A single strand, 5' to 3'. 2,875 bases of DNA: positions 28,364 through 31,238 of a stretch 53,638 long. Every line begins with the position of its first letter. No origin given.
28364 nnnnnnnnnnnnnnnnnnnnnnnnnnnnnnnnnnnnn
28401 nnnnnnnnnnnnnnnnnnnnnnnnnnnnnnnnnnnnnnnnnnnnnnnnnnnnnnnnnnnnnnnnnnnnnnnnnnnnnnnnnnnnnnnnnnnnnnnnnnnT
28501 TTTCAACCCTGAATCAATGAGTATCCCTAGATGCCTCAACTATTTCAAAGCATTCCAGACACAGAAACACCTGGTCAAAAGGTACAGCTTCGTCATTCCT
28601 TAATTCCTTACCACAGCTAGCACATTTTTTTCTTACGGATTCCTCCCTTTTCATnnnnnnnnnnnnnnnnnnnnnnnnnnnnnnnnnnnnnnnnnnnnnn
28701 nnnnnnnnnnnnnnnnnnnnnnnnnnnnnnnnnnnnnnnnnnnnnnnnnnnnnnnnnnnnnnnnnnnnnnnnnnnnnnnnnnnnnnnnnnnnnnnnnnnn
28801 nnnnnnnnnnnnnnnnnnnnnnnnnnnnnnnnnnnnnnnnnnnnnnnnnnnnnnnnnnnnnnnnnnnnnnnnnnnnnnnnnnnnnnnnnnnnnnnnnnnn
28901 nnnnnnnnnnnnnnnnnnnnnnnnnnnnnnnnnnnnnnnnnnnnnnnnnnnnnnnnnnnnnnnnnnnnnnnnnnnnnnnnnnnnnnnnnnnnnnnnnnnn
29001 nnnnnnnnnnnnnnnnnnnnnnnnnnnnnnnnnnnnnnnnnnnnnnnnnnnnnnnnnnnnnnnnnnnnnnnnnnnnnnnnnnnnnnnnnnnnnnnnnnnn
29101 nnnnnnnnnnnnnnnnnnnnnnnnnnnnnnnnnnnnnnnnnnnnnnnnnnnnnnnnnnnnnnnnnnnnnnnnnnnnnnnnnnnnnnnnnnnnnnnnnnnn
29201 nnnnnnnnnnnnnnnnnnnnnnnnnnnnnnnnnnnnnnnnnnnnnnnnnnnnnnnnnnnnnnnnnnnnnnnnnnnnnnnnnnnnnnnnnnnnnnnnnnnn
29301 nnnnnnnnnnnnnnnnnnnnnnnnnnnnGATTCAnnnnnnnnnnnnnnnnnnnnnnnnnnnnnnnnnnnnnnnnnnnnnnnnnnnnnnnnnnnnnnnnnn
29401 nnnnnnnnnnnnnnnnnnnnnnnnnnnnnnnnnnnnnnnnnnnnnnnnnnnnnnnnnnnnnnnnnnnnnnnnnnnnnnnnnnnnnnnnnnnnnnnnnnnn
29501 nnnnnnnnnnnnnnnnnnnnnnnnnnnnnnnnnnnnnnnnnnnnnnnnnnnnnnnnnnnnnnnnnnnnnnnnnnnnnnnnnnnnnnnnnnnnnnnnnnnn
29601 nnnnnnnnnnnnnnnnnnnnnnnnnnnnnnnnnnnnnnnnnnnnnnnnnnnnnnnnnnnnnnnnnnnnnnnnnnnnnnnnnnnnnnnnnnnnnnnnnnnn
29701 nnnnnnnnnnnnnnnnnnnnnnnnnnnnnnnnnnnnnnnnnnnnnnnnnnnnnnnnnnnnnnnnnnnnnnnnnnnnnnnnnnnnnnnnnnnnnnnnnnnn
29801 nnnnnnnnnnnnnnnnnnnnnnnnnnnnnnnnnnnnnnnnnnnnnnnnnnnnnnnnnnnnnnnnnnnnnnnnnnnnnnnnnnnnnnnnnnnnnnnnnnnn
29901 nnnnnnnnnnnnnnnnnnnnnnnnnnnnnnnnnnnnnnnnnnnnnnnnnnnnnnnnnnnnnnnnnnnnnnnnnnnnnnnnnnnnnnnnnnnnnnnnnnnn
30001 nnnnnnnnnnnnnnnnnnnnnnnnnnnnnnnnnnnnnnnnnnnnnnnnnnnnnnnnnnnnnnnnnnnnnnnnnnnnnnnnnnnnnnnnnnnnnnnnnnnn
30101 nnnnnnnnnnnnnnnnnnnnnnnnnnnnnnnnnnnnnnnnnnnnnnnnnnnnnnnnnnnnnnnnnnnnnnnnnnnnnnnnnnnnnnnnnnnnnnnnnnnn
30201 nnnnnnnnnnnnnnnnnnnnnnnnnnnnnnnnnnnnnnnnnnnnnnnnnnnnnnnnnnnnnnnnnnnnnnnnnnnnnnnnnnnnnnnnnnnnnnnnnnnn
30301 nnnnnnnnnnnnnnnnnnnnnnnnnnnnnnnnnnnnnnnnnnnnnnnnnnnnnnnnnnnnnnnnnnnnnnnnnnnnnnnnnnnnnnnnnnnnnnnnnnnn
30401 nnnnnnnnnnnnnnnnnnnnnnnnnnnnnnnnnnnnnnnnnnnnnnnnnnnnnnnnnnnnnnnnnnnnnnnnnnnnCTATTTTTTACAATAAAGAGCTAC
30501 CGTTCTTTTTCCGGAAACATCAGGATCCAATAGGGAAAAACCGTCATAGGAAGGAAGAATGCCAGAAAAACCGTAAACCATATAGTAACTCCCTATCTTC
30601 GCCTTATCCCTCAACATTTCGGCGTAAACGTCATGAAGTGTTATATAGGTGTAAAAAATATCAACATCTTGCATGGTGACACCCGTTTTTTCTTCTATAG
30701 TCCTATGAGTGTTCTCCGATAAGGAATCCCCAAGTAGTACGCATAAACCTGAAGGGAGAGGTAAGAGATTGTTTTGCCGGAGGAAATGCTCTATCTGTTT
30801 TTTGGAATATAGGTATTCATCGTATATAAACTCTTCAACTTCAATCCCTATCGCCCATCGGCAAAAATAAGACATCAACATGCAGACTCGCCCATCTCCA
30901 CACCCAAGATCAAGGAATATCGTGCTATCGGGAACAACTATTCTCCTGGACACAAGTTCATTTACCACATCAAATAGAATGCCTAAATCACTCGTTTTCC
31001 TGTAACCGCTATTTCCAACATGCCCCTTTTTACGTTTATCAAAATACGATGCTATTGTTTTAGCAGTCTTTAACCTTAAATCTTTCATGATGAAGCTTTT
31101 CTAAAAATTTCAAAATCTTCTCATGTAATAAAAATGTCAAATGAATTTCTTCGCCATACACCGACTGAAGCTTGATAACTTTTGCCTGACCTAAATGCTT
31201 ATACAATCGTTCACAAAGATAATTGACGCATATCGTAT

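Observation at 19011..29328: Six-gene translationally coupled ABC envelope module of unprecedented composition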

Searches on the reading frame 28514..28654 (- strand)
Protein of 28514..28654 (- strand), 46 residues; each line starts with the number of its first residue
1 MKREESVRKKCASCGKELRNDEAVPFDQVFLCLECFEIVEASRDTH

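Call 5: search_protein_families(library=pfam, proteins=[window:28514-28654:-], max_evalue=0.1)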
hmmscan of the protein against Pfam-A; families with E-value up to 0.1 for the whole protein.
window:28514-28654:- (46 aa): 10 families
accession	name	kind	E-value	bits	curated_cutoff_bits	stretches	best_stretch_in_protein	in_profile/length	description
PF12251.13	SNAPC3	-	0.0038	17.4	23.8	1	4-44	141-186/199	snRNA-activating protein complex (SNAPc), subunit 3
PF05810.19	NinF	-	0.0053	17.1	27.5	1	10-22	1-13/25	NinF protein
PF15793.11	SHLD2_C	-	0.0067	16.3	27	1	10-35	41-66/166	Shieldin complex subunit 2, C-terminal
PF00412.28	LIM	-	0.0093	16.6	22.9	1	10-37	28-55/58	LIM domain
PF23455.1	DUF7129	-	0.014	15.6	30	0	4-20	21-39/45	Domain of unknown function (DUF7129)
PF06770.17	Arif-1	-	0.016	15.4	27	1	3-33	143-173/190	Actin-rearrangement-inducing factor (Arif-1)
PF19474.4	DUF6011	-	0.037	14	26.6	1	3-23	3-23/37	Family of unknown function (DUF6011)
PF13842.12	zf-Tnp_2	-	0.052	14.6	24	1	3-37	11-45/60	DDE_Tnp_1-like zinc finger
PF03854.20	zf-P11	-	0.052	13.7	25.6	1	8-39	2-31/50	P-11 zinc finger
PF14446.12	Prok-RING_1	-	0.071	13.5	29.1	1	7-35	3-26/54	Prokaryotic RING finger family 1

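Call 6: search_protein_families(library=ncbifam, proteins=[window:28514-28654:-], max_evalue=0.1)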
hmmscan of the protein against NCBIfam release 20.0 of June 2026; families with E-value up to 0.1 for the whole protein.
window:28514-28654:- (46 aa): 5 families
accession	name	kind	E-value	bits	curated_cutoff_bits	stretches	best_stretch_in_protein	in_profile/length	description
NF033497.1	rubre_like_arch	subfamily_domain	0.00074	19.2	32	1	6-20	14-28/34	rubrerythrin-like domain-containing protein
NF047912.1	ECs_2282_CxxC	subfamily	0.0077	16.1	37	1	6-27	25-46/60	ECs_2282 family putative zinc-binding protein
NF011481.0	PRK14890.1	equivalog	0.0083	16.1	61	1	3-37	4-35/61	putative Zn-ribbon RNA-binding protein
NF041909.1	HVO_2753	equivalog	0.013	15.4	80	1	3-35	4-32/59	HVO_2753 family zinc finger protein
TIGR00319.1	desulf_FeS4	domain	0.074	12.8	36.05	0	28-40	6-18/34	desulfoferrodoxin FeS4 iron-binding domain-containing protein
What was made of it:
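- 28514..28654 (-): g2: 46-aa CxxC...CxxC zinc-ribbon-like mini-protein; a clade-specific accessory, not part of the conserved core. Only sub-threshold zinc-ribbon matches (calls 5, 6).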

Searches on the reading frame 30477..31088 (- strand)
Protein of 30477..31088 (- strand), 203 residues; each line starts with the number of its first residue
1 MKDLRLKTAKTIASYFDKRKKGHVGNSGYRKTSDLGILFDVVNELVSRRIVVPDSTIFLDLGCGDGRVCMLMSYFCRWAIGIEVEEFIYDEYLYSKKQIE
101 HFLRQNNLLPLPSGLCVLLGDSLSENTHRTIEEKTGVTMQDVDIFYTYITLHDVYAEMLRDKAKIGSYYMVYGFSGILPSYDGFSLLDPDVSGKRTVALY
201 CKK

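Call 7: search_protein_families(library=pfam, proteins=[window:30477-31088:-], max_evalue=0.001)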
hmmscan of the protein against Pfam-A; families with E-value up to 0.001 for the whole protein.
window:30477-31088:- (203 aa): 0 families

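Call 54: search_protein_families(library=pfam, proteins=[window:30477-31088:-], max_evalue=0.1)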
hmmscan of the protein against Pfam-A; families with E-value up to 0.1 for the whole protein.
window:30477-31088:- (203 aa): 1 family
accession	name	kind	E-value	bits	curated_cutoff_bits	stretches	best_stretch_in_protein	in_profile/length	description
PF08123.19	DOT1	-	0.015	15.3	23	1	43-88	32-78/205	Histone methylation protein DOT1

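Call 55: search_protein_families(library=ncbifam, proteins=[window:30477-31088:-], max_evalue=0.01)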
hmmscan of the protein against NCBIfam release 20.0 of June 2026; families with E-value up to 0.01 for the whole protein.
window:30477-31088:- (203 aa): 0 families
